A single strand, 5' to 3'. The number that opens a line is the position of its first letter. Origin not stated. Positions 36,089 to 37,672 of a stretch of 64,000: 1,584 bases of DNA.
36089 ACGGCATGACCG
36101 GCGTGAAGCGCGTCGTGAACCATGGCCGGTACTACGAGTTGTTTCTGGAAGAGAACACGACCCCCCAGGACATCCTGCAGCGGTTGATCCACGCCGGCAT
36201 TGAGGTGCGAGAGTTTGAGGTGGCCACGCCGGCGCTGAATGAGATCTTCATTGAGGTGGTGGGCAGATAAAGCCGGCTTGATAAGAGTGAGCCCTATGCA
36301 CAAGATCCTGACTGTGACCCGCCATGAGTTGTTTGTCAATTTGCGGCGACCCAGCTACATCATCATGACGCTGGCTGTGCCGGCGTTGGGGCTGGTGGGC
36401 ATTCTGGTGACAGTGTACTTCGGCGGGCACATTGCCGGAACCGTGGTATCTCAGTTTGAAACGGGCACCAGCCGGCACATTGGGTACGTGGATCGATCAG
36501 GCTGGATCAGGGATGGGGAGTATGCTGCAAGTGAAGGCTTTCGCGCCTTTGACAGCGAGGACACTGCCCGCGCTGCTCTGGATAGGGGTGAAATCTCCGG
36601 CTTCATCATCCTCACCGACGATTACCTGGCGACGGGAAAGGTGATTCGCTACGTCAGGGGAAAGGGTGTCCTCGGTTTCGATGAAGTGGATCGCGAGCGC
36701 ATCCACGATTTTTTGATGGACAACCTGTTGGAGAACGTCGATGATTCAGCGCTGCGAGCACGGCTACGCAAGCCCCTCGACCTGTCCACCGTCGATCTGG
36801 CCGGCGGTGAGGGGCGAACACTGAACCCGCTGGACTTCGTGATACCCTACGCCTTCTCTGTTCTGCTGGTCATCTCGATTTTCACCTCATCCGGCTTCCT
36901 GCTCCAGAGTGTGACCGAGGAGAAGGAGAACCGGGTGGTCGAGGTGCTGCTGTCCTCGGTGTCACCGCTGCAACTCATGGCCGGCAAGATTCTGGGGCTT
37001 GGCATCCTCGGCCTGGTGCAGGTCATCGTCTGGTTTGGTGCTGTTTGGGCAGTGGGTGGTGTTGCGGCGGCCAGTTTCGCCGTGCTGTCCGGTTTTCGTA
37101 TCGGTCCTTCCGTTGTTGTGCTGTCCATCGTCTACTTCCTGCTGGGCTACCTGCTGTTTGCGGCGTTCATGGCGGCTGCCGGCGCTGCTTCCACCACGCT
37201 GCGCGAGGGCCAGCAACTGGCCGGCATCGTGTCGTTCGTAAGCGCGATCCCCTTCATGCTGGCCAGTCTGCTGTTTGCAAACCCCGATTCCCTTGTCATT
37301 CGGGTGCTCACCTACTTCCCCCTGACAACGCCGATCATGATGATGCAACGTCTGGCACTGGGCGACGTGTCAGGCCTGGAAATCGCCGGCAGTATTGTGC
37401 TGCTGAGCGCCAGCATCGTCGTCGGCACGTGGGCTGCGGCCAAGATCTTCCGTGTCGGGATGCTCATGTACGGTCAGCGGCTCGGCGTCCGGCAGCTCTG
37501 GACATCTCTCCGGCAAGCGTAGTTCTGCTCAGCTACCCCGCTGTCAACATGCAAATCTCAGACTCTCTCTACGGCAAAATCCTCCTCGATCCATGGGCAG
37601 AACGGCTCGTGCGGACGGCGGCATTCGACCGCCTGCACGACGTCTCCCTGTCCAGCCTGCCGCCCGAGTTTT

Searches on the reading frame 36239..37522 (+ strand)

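Call 9: search_protein_families(library=pfam, proteins=[window:36239-37522:+], max_evalue=0.001)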
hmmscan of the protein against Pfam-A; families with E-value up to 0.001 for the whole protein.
window:36239-37522:+ (427 aa): 2 families
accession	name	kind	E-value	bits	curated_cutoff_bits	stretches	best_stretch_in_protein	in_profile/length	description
PF12698.13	ABC2_membrane_3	-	2.8e-46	158.7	31.6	1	39-401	2-346/347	ABC-2 family transporter protein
PF01061.29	ABC2_membrane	-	0.00015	21.8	26.9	1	208-369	53-202/211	ABC-2 type transporter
